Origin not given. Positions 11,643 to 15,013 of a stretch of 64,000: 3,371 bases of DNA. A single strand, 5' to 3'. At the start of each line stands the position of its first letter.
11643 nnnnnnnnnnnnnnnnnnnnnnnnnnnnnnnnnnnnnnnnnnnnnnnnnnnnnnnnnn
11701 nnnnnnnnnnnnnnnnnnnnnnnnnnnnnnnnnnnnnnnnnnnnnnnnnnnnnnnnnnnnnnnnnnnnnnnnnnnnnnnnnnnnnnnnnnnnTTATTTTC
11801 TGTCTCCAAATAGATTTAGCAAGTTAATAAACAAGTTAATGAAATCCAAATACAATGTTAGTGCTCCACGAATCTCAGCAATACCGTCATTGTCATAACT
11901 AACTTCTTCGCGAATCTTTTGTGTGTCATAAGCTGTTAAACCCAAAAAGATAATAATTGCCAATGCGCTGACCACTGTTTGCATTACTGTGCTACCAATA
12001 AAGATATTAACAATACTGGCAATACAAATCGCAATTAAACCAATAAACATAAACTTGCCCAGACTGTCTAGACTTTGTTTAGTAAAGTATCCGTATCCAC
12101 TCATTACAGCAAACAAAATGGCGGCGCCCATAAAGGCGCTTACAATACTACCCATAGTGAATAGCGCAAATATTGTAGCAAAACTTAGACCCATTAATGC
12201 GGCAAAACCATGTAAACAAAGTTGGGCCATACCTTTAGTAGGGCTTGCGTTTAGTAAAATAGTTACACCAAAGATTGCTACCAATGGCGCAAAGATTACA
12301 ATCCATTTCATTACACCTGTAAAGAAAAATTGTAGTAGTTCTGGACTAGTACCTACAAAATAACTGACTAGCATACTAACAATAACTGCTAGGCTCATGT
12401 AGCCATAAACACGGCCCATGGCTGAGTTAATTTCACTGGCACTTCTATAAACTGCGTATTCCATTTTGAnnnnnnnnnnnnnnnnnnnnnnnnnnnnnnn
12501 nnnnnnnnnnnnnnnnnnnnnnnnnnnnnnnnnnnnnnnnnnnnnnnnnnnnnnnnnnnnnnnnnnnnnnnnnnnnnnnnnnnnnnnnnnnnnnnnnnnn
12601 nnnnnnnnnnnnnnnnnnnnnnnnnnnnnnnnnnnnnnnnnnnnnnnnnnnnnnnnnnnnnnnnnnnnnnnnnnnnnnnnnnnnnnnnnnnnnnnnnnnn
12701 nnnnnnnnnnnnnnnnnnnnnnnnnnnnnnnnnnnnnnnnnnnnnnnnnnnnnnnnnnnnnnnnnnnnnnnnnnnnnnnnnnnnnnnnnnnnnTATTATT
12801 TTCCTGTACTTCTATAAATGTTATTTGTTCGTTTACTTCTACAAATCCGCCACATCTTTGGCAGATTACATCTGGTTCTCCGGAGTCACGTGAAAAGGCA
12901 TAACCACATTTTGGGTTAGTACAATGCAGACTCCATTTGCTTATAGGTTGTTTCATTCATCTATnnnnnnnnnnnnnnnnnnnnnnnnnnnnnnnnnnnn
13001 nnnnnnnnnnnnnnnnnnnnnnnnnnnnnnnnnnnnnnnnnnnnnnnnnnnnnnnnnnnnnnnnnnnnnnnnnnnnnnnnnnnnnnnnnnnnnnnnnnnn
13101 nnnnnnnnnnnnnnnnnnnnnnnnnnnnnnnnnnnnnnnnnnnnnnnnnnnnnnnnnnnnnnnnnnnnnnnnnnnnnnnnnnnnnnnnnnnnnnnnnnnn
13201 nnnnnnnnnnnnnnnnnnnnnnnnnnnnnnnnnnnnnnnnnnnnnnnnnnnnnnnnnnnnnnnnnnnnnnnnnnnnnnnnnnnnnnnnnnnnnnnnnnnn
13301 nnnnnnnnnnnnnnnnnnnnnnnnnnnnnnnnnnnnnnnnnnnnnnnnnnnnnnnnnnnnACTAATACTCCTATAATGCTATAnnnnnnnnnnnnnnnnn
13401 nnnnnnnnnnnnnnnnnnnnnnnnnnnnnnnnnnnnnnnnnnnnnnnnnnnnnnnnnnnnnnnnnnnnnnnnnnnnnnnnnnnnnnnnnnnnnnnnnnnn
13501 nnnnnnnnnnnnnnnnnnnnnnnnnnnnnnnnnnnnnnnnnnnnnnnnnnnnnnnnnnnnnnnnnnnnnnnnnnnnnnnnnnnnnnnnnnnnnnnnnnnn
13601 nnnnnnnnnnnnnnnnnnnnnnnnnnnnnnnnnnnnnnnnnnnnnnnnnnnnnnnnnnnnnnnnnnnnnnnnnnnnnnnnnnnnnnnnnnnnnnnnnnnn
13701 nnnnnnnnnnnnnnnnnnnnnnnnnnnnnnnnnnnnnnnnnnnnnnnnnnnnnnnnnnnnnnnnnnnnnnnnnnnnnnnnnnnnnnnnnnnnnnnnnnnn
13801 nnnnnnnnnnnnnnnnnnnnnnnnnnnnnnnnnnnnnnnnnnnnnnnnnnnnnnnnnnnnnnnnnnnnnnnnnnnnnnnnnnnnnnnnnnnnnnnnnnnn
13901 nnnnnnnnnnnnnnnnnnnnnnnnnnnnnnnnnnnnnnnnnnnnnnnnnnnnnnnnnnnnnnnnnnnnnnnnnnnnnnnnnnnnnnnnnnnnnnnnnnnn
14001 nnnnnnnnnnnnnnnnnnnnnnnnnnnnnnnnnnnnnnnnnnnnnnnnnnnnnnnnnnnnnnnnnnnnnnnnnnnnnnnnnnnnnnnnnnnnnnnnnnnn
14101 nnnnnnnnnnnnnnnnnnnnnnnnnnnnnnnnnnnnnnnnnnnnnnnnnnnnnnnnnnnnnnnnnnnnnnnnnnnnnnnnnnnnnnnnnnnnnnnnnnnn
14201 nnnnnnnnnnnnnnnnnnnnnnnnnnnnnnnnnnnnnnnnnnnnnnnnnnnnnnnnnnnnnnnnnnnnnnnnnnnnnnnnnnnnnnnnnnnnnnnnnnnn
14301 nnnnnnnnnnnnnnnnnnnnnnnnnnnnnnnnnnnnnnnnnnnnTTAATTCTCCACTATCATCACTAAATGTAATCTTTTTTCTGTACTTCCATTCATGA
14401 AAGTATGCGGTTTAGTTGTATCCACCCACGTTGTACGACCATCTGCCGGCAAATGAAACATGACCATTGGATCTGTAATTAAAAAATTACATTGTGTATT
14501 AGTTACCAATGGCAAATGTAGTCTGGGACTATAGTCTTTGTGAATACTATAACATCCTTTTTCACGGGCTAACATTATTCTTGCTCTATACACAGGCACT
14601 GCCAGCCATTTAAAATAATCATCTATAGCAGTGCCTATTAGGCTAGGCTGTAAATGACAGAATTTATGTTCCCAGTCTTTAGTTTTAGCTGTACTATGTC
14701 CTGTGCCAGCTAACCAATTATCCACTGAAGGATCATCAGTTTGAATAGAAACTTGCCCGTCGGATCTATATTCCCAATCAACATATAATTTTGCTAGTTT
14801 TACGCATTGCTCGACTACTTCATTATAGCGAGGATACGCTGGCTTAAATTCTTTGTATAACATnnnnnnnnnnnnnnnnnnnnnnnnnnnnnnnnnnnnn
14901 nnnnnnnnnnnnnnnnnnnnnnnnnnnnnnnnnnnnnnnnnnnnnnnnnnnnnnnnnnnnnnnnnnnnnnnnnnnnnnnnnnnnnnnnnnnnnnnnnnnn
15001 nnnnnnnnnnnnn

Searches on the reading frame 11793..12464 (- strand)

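Call 34: search_protein_families(library=pfam, proteins=[window:11793-12464:-], max_evalue=0.01)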
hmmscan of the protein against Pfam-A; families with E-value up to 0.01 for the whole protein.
window:11793-12464:- (223 aa): 1 family
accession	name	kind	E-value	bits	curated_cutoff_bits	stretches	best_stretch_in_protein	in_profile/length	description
PF01027.25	Bax1-I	-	1.9e-52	178.5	34.1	1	14-219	2-207/207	Inhibitor of apoptosis-promoting Bax1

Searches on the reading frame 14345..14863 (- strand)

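Call 32: search_protein_families(library=pfam, proteins=[window:14345-14863:-], max_evalue=0.01)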
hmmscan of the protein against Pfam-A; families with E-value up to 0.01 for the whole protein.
window:14345-14863:- (172 aa): 1 family
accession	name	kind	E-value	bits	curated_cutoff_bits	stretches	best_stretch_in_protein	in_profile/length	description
PF05118.21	Asp_Arg_Hydrox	-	1.7e-05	25.2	22.6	1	107-170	91-154/157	Aspartyl/Asparaginyl beta-hydroxylase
